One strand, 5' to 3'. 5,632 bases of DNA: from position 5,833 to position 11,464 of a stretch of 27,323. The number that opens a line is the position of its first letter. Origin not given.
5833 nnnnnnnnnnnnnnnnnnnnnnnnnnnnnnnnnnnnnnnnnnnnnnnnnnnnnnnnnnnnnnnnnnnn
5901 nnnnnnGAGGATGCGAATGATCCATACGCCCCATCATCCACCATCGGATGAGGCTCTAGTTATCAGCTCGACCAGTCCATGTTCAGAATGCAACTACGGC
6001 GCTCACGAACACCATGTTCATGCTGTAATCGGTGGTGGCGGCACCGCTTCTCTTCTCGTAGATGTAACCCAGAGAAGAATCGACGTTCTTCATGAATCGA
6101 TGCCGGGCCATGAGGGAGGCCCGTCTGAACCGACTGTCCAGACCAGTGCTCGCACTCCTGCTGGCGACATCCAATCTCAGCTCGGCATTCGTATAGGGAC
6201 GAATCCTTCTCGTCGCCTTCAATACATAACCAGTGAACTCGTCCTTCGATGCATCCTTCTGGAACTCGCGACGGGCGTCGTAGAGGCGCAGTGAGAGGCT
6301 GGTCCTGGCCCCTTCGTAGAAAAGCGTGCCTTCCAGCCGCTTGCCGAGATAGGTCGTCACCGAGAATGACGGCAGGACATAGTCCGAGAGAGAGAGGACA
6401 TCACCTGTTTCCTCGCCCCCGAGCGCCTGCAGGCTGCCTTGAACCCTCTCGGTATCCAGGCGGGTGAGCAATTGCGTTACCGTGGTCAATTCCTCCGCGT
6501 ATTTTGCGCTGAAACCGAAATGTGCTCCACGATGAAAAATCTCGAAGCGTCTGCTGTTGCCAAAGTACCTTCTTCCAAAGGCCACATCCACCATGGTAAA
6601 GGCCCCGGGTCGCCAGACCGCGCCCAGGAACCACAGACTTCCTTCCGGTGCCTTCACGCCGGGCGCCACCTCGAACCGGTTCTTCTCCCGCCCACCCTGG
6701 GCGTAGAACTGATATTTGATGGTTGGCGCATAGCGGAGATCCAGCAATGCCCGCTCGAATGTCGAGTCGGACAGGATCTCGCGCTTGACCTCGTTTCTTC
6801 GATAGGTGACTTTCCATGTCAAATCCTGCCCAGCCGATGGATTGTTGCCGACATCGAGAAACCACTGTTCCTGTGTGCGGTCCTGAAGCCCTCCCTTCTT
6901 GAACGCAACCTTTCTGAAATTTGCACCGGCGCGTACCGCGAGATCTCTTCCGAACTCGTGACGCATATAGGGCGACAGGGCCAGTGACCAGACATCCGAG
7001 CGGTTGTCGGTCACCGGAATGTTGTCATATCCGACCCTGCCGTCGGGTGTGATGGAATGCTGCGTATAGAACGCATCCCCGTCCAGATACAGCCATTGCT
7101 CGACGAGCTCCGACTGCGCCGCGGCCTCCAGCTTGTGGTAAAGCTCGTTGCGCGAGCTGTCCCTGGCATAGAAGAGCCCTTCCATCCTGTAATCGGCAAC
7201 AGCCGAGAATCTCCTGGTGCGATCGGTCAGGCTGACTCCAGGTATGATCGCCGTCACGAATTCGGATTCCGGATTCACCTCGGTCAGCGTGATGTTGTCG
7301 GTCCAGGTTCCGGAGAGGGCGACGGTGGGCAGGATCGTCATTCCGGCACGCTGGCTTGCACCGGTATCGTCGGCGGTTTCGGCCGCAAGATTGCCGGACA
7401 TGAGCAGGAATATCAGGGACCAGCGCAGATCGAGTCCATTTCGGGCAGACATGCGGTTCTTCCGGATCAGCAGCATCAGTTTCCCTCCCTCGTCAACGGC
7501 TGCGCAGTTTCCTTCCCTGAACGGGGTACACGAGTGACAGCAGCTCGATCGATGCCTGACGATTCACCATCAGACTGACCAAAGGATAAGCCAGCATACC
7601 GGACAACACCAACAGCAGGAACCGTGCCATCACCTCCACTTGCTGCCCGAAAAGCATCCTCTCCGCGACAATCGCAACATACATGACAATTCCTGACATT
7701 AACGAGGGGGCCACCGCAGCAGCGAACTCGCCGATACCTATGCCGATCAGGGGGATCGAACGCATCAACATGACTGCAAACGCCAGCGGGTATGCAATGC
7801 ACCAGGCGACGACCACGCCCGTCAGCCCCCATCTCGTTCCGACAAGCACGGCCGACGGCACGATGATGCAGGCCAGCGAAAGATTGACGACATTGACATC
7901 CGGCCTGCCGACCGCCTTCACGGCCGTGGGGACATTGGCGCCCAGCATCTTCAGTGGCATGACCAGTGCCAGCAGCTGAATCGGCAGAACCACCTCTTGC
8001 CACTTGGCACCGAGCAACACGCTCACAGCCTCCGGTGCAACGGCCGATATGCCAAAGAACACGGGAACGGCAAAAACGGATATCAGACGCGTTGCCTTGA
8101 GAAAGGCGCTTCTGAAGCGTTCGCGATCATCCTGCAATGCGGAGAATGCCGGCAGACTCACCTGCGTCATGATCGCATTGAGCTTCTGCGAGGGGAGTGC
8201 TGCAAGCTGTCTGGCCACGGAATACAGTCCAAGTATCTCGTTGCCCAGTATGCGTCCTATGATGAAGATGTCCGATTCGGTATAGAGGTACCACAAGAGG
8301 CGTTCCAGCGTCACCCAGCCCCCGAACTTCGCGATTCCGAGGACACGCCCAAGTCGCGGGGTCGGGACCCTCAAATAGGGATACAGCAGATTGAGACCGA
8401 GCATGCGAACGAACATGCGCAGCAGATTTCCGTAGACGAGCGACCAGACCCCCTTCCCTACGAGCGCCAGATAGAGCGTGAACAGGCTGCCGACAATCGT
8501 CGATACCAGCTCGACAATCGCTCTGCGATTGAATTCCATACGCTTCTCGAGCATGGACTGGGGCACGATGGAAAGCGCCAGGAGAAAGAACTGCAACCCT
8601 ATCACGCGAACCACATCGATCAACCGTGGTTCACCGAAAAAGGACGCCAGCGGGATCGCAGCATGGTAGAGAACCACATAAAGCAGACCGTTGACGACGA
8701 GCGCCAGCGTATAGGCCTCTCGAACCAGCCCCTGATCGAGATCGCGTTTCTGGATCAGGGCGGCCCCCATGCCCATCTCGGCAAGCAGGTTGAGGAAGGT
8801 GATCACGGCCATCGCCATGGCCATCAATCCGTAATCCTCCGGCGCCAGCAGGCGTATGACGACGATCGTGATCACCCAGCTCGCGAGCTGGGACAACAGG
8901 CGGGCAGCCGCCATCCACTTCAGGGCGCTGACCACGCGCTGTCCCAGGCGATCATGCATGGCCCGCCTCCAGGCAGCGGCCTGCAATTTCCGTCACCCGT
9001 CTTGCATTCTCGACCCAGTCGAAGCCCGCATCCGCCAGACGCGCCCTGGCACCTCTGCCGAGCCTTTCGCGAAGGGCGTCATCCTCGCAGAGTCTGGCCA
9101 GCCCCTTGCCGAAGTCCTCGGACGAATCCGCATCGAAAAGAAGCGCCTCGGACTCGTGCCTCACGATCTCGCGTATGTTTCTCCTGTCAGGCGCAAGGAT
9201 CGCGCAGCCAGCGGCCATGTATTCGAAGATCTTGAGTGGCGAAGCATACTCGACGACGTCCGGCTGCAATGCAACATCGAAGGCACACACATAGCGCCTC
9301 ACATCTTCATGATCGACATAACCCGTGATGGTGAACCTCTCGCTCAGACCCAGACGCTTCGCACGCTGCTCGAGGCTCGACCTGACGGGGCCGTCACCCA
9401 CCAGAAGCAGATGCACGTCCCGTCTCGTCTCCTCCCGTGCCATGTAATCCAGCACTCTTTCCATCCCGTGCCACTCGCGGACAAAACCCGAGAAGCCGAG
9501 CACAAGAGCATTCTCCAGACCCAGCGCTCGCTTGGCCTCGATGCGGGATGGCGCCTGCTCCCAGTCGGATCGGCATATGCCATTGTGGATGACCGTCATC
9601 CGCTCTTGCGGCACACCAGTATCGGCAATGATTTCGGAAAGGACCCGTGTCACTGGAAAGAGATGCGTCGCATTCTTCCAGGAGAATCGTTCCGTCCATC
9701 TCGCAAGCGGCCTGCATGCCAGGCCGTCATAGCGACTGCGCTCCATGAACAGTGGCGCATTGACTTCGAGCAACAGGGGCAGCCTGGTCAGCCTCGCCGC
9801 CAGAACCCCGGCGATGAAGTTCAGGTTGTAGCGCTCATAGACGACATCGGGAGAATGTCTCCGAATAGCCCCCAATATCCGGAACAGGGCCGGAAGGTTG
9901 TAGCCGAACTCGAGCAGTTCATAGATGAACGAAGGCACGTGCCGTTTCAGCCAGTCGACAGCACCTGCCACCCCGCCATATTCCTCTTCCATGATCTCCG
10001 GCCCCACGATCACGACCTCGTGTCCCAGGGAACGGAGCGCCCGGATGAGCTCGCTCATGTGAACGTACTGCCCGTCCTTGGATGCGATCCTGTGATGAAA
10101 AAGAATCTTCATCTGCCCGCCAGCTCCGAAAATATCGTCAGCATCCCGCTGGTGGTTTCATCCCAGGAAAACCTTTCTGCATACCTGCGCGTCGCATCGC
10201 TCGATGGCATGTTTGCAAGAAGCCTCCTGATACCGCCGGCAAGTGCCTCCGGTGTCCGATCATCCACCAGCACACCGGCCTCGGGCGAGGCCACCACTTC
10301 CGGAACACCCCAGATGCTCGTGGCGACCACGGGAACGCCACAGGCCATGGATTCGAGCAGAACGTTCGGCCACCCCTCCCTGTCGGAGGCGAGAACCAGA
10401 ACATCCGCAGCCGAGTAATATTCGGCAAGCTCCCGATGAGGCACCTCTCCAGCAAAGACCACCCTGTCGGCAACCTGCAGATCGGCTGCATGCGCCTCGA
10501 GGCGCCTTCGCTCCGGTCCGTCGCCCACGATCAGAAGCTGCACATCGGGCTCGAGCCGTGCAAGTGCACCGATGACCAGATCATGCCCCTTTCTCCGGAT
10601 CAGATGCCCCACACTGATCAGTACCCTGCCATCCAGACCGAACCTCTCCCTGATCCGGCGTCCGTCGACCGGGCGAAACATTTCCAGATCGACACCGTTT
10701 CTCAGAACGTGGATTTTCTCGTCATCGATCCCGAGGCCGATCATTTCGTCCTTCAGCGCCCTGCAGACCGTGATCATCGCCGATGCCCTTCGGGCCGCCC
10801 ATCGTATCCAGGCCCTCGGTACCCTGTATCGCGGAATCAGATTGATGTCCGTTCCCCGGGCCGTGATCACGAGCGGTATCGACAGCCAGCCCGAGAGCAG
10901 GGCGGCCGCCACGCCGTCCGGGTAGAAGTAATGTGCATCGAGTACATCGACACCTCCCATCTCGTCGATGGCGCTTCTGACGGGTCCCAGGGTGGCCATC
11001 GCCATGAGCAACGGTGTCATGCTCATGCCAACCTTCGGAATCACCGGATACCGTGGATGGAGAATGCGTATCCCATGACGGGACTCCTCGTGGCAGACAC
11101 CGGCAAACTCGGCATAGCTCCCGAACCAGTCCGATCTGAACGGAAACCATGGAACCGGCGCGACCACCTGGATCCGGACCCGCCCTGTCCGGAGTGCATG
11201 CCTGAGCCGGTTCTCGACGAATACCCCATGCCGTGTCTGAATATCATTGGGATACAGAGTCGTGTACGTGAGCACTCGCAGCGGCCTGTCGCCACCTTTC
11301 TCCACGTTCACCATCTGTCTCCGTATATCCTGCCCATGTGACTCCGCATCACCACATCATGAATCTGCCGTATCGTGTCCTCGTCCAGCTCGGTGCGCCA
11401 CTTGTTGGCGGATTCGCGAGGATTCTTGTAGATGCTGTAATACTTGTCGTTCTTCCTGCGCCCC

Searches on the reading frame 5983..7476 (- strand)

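Call 4: search_protein_families(library=pfam, proteins=[window:5983-7476:-], max_evalue=0.01)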
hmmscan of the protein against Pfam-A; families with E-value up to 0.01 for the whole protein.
window:5983-7476:- (497 aa): 1 family
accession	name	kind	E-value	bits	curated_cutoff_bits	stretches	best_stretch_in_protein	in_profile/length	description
PF10082.15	BBP2_2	-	0.00035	20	23.7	0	47-111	14-77/378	Putative beta-barrel porin 2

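Call 5: search_protein_families(library=ncbifam, proteins=[window:5983-7476:-], max_evalue=0.01)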
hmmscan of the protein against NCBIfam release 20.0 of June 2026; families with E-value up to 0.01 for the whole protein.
window:5983-7476:- (497 aa): 1 family
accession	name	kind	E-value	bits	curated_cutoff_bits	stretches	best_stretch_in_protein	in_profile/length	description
TIGR03016.1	pepcterm_hypo_1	hypoth_equivalog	4.4e-66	223.8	90.85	1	46-497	4-477/477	TIGR03016 family PEP-CTERM system-associated outer membrane protein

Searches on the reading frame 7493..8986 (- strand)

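Call 4: search_protein_families(library=pfam, proteins=[window:7493-8986:-], max_evalue=0.01)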
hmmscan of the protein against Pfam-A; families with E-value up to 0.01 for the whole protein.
window:7493-8986:- (497 aa): 2 families
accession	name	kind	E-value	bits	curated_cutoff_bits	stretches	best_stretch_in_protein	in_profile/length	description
PF13440.11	Polysacc_synt_3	-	2.4e-82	277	23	1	42-333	1-292/293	Polysaccharide biosynthesis protein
PF01943.22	Polysacc_synt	-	1.6e-33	116.8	28.2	1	24-285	7-274/274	Polysaccharide biosynthesis protein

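Call 5: search_protein_families(library=ncbifam, proteins=[window:7493-8986:-], max_evalue=0.01)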
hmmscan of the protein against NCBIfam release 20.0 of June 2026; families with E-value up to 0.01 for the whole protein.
window:7493-8986:- (497 aa): 3 families
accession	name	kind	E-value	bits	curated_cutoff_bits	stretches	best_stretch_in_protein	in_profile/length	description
NF007773.0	PRK10459.1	equivalog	1.9e-70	238.3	273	1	15-486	4-479/492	MOP flippase family protein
NF047674.1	TeichurnBiosyTuaB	equivalog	7.3e-56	190.1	580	1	15-470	5-465/469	teichuronic acid biosynthesis protein TuaB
NF058658.1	Oglyco_Wzx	exception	1.7e-36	126.3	720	1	14-470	6-459/478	O-glycosylation flippase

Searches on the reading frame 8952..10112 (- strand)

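Call 4: search_protein_families(library=pfam, proteins=[window:8952-10112:-], max_evalue=0.01)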
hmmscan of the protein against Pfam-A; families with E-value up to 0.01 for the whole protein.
window:8952-10112:- (386 aa): 5 families
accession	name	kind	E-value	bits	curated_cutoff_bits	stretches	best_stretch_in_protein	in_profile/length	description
PF13692.12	Glyco_trans_1_4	-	7.9e-24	85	27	1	204-344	3-142/142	Glycosyl transferases group 1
PF00534.26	Glycos_transf_1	-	1e-23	84.2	26.4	1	192-357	4-171/172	Glycosyl transferases group 1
PF13579.12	Glyco_trans_4_4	-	3.4e-22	79.9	29.7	1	14-178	2-158/158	Glycosyl transferase 4-like domain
PF13439.12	Glyco_transf_4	-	7.4e-22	78.6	28.5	1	14-179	3-166/170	Glycosyltransferase Family 4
PF13524.12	Glyco_trans_1_2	-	7e-12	45.9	25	1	252-372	27-141/144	Glycosyl transferase-like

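Call 5: search_protein_families(library=ncbifam, proteins=[window:8952-10112:-], max_evalue=0.01)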
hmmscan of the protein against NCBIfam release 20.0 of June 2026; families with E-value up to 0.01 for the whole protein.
window:8952-10112:- (386 aa): 23 families
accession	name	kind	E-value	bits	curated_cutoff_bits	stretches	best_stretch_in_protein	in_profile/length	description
TIGR04063.1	stp3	hypoth_equivalog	1.1e-33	116.8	442.05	1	78-376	83-391/397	TIGR04063 family PEP-CTERM/XrtA system glycosyltransferase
TIGR03088.1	stp2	hypoth_equivalog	3.2e-16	59.4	409.05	1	73-366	67-359/374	TIGR03088 family PEP-CTERM/XrtA system glycosyltransferase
TIGR03999.1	thiol_BshA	equivalog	6.5e-16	58.2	273.7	1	142-360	139-354/375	N-acetyl-alpha-D-glucosaminyl L-malate synthase BshA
TIGR02149.1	glgA_Coryne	subfamily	1.8e-14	53.7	302.4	1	89-376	85-386/391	glycogen synthase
NF041876.1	EPS_EpsE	equivalog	5e-13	49.1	400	1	142-369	156-385/389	exopolysaccharide biosynthesis GT4 family glycosyltransferase EpsE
NF007640.0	PRK10307.1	subfamily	7.5e-13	48.2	276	1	129-358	153-386/411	WcaI family glycosyltransferase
TIGR03449.1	mycothiol_MshA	equivalog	3.3e-11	42.7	462.5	1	85-376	100-399/406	D-inositol-3-phosphate glycosyltransferase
TIGR04047.1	MSMEG_0565_glyc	hypoth_equivalog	2e-10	40.3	259.85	1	136-373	128-367/373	MSMEG_0565 family glycosyltransferase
NF038298.1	EPS_HpsO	equivalog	2e-09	36.7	575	1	141-289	140-287/388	hormogonium polysaccharide biosynthesis glycosyltransferase HpsO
NF047684.1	TeichurnBiosyTuaC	equivalog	1.5e-08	34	550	1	176-374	191-383/391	teichuronic acid biosynthesis protein TuaC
NF050063.1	ProtGlycPglJ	equivalog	3.7e-08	33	500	1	220-372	210-358/363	N-acetylgalactosamine-N,N'-diacetylbacillosaminyl-diphospho-undecaprenol 4-alpha-N-acetylgalactosaminyltransferase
TIGR03087.1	stp1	hypoth_equivalog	1.1e-07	31.4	316.65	1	228-376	255-393/397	TIGR03087 family PEP-CTERM/XrtA system glycosyltransferase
NF053787.1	GlcN_PG_synth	equivalog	1.7e-07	30.4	480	1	151-370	147-349/361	N-acetylglucosaminyl phosphatidylglycerol synthase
NF047676.1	TeichurnBiosyTuaH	equivalog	3.3e-07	29.6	550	1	148-308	159-319/384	teichuronic acid biosynthesis protein TuaH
TIGR04157.1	glyco_rSAM_CFB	subfamily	3.5e-07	29.6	400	1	163-326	186-348/406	TIGR04157 family glycosyltransferase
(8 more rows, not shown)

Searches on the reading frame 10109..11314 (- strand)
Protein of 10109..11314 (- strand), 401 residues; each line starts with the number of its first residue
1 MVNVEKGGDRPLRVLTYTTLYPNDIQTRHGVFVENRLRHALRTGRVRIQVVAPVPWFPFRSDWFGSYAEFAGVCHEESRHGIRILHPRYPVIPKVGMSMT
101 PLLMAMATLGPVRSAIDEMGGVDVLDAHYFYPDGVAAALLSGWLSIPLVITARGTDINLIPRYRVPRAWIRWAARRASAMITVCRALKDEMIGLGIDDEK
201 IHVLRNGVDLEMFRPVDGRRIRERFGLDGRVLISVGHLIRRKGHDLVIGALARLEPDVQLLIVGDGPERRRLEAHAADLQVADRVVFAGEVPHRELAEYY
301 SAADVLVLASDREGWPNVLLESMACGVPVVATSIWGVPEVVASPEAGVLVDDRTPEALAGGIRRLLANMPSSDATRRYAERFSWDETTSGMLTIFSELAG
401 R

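Call 4: search_protein_families(library=pfam, proteins=[window:10109-11314:-], max_evalue=0.01)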
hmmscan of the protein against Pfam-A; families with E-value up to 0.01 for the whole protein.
window:10109-11314:- (401 aa): 6 families
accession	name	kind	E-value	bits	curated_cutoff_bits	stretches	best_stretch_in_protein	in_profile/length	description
PF00534.26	Glycos_transf_1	-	1.1e-42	145.9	26.4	1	227-381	13-171/172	Glycosyl transferases group 1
PF13692.12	Glyco_trans_1_4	-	1.5e-37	129.4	27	1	230-368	2-142/142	Glycosyl transferases group 1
PF13439.12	Glyco_transf_4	-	2.2e-19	70.6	28.5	1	95-211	47-169/170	Glycosyltransferase Family 4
PF13579.12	Glyco_trans_4_4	-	1e-13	52.4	29.7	1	36-207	9-158/158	Glycosyl transferase 4-like domain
PF20706.3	GT4-conflict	-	6.1e-07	29.2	26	1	174-344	144-323/385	Family 4 Glycosyltransferase in conflict systems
PF13524.12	Glyco_trans_1_2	-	4.8e-06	27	25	1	247-373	5-119/144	Glycosyl transferase-like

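Call 5: search_protein_families(library=ncbifam, proteins=[window:10109-11314:-], max_evalue=0.01)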
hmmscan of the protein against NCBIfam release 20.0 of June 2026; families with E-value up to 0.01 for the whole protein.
window:10109-11314:- (401 aa): 46 families (the best 25 are shown)
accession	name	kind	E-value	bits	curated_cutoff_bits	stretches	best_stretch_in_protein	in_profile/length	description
NF047684.1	TeichurnBiosyTuaC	equivalog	1.1e-47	162.8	550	1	13-372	2-358/391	teichuronic acid biosynthesis protein TuaC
TIGR04063.1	stp3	hypoth_equivalog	2.7e-38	131.9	442.05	1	153-385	134-377/397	TIGR04063 family PEP-CTERM/XrtA system glycosyltransferase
TIGR03999.1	thiol_BshA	equivalog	3e-38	131.7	273.7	1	119-374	82-344/375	N-acetyl-alpha-D-glucosaminyl L-malate synthase BshA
TIGR03449.1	mycothiol_MshA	equivalog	9.2e-34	117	462.5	1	194-398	183-403/406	D-inositol-3-phosphate glycosyltransferase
TIGR03088.1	stp2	hypoth_equivalog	1.5e-32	113.1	409.05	1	178-397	138-372/374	TIGR03088 family PEP-CTERM/XrtA system glycosyltransferase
NF041876.1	EPS_EpsE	equivalog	8.2e-31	107.6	400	1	175-370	160-363/389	exopolysaccharide biosynthesis GT4 family glycosyltransferase EpsE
TIGR02149.1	glgA_Coryne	subfamily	1.7e-30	106.4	302.4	1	119-396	81-388/391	glycogen synthase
TIGR04047.1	MSMEG_0565_glyc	hypoth_equivalog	4.8e-29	101.6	259.85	1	168-395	130-371/373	MSMEG_0565 family glycosyltransferase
NF053787.1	GlcN_PG_synth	equivalog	3.4e-27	95.2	480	1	175-399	142-360/361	N-acetylglucosaminyl phosphatidylglycerol synthase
NF050063.1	ProtGlycPglJ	equivalog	2.3e-24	86.3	500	1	166-369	134-333/363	N-acetylgalactosamine-N,N'-diacetylbacillosaminyl-diphospho-undecaprenol 4-alpha-N-acetylgalactosaminyltransferase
NF038229.1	Glyco4_Geo_Pelo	equivalog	9e-22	77.5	400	1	108-354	43-289/338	GPMC system family 4 glycosyltransferase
NF041010.1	glycosy_Agl16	equivalog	3.4e-21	75.5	575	1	147-398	106-351/352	glycosylation protein Agl16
TIGR04005.1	wcaL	equivalog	5.5e-21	74.9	537.6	1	119-361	116-363/406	colanic acid biosynthesis glycosyltransferase WcaL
TIGR04157.1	glyco_rSAM_CFB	subfamily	7e-19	68.1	400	1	195-343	189-341/406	TIGR04157 family glycosyltransferase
NF038298.1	EPS_HpsO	equivalog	1.4e-16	60.2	575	1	200-369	169-353/388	hormogonium polysaccharide biosynthesis glycosyltransferase HpsO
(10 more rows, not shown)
